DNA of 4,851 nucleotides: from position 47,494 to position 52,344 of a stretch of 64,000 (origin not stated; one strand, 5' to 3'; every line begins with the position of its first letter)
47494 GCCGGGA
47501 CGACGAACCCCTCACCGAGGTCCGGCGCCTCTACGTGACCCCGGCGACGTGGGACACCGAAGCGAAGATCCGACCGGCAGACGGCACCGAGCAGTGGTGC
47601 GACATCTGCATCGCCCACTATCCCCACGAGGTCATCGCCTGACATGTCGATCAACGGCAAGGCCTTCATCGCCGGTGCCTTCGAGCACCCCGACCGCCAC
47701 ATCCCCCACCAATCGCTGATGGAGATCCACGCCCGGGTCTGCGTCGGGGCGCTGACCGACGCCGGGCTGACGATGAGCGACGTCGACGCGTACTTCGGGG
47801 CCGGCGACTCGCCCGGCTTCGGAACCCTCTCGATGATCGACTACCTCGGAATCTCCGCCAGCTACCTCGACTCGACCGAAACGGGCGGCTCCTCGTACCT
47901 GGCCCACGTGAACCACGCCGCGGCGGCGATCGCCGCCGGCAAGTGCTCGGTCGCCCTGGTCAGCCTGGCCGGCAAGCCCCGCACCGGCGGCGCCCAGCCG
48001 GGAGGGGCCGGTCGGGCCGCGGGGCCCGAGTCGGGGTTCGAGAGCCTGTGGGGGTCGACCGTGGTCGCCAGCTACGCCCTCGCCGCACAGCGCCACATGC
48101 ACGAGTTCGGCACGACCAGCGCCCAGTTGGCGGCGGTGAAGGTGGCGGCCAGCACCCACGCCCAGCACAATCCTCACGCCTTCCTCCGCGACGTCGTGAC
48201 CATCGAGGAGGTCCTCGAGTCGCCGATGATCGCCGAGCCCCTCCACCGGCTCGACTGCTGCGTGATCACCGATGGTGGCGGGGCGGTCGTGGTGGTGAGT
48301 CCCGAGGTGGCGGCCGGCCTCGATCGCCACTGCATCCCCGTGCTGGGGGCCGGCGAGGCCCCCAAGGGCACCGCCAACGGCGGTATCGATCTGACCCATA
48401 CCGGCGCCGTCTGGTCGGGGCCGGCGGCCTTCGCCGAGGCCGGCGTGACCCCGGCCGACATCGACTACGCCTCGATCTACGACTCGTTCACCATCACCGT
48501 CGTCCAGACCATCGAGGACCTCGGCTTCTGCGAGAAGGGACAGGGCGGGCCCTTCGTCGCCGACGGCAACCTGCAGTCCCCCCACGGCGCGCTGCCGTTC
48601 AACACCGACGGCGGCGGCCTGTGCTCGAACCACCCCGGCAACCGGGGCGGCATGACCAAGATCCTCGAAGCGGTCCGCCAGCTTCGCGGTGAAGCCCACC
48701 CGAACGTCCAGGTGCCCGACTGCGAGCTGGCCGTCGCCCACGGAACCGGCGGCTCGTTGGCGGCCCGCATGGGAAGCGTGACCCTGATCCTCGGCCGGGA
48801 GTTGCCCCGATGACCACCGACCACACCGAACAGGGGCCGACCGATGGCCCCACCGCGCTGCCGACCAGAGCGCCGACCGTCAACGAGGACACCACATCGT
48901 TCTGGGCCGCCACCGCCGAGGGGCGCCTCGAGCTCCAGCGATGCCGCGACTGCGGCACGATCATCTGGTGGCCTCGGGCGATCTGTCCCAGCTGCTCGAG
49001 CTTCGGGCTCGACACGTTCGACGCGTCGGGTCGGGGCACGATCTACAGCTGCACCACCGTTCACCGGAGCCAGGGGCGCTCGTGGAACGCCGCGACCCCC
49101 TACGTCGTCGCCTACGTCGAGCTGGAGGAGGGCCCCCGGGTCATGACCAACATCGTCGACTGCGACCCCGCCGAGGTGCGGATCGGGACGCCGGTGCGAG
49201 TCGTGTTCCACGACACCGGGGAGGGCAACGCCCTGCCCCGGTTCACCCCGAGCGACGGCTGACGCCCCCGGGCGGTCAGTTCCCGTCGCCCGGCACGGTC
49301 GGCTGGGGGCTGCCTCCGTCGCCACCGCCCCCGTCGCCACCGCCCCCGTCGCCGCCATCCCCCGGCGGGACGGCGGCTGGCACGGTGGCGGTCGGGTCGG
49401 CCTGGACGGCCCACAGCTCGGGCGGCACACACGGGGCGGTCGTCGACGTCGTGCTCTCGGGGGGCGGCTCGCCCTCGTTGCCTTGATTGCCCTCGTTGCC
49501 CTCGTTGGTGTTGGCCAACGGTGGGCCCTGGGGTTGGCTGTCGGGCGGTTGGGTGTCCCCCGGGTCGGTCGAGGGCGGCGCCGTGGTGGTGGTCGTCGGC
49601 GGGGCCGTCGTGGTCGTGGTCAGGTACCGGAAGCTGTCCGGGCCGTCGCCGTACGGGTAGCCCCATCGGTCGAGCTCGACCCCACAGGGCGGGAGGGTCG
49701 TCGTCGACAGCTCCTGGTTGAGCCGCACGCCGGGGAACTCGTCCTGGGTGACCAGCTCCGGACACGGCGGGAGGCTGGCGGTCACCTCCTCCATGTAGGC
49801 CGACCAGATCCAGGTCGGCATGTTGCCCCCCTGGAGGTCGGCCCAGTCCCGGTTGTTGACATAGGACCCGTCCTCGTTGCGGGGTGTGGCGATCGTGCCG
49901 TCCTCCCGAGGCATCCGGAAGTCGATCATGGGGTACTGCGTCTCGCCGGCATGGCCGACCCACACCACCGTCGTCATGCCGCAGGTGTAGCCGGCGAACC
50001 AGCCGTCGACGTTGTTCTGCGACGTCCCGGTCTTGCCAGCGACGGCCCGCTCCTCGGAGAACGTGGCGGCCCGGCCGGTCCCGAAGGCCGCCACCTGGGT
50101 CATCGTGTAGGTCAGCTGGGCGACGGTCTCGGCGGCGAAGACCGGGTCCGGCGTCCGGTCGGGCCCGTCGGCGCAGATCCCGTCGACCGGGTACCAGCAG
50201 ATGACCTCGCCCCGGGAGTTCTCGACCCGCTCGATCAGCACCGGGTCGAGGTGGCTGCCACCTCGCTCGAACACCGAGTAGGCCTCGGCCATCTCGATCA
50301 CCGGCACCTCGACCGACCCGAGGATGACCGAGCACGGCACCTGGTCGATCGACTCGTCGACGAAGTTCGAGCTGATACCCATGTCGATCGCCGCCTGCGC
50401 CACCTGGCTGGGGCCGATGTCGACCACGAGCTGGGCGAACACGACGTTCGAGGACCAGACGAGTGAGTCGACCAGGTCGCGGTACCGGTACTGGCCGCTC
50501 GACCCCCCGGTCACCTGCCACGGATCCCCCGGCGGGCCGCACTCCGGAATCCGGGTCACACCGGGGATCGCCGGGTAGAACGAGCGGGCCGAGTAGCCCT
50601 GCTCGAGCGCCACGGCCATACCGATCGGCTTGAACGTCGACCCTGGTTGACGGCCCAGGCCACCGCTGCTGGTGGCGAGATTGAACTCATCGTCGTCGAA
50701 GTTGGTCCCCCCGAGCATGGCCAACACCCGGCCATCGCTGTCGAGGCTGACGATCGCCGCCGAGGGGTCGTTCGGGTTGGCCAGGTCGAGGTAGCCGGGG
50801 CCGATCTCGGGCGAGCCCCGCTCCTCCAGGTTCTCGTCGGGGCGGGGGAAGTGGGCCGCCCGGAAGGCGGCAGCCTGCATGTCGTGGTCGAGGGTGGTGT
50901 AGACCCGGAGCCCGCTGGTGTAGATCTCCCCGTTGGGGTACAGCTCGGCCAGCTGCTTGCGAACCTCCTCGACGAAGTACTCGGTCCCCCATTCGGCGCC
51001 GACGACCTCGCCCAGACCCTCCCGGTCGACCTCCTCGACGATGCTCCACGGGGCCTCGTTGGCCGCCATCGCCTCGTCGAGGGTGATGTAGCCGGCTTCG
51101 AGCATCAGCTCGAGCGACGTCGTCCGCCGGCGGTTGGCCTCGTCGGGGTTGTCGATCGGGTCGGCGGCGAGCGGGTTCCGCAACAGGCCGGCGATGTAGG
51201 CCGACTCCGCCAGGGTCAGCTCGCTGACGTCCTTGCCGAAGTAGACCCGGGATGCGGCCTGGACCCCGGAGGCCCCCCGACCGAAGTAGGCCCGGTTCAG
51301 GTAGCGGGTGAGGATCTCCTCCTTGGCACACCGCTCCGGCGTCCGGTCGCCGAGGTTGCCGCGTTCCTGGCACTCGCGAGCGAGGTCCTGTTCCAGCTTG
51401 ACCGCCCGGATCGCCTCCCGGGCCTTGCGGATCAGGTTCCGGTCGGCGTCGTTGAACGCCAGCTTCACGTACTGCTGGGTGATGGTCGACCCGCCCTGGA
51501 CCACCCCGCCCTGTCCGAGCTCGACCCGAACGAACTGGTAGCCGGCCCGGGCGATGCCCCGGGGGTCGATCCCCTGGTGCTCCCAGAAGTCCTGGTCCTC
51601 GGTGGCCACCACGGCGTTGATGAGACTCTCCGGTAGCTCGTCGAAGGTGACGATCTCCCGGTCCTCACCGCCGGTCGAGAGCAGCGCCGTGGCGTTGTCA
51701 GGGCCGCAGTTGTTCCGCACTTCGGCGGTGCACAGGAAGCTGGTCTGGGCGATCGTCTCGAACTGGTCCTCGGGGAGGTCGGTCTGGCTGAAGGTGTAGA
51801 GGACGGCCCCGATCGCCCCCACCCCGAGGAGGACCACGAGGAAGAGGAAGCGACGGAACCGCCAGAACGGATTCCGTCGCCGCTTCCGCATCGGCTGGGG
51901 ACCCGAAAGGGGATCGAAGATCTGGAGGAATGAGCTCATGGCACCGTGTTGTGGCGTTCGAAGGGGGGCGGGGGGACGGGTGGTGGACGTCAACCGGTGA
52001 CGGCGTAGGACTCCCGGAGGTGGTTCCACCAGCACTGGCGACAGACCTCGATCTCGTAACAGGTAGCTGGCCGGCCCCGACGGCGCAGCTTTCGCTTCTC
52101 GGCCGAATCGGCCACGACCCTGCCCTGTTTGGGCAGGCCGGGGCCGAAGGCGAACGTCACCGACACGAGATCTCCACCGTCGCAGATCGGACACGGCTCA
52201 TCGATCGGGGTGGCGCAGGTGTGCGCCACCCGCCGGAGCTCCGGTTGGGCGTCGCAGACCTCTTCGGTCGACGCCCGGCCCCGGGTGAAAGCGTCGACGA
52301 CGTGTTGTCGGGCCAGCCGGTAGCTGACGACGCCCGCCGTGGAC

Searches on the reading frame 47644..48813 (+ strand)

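Call 81: search_protein_families(library=pfam, proteins=[window:47644-48813:+], max_evalue=0.001)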
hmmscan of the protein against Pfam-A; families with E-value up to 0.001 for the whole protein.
window:47644-48813:+ (389 aa): 1 family
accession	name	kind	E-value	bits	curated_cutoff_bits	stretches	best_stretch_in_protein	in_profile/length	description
PF22691.2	Thiolase_C_1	-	5.5e-48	162.8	28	1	249-384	14-143/144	Thiolase C-terminal domain-like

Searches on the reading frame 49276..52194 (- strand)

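Call 81: search_protein_families(library=pfam, proteins=[window:49276-52194:-], max_evalue=0.001)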
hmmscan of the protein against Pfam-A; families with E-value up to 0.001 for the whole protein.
window:49276-52194:- (972 aa): 2 families
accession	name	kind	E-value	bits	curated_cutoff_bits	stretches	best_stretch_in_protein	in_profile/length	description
PF00912.28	Transgly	-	1.3e-54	184.7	27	1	176-364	11-177/178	Transglycosylase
PF00905.27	Transpeptidase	-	4.5e-25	88.9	22.1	1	485-738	7-266/299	Penicillin binding protein transpeptidase domain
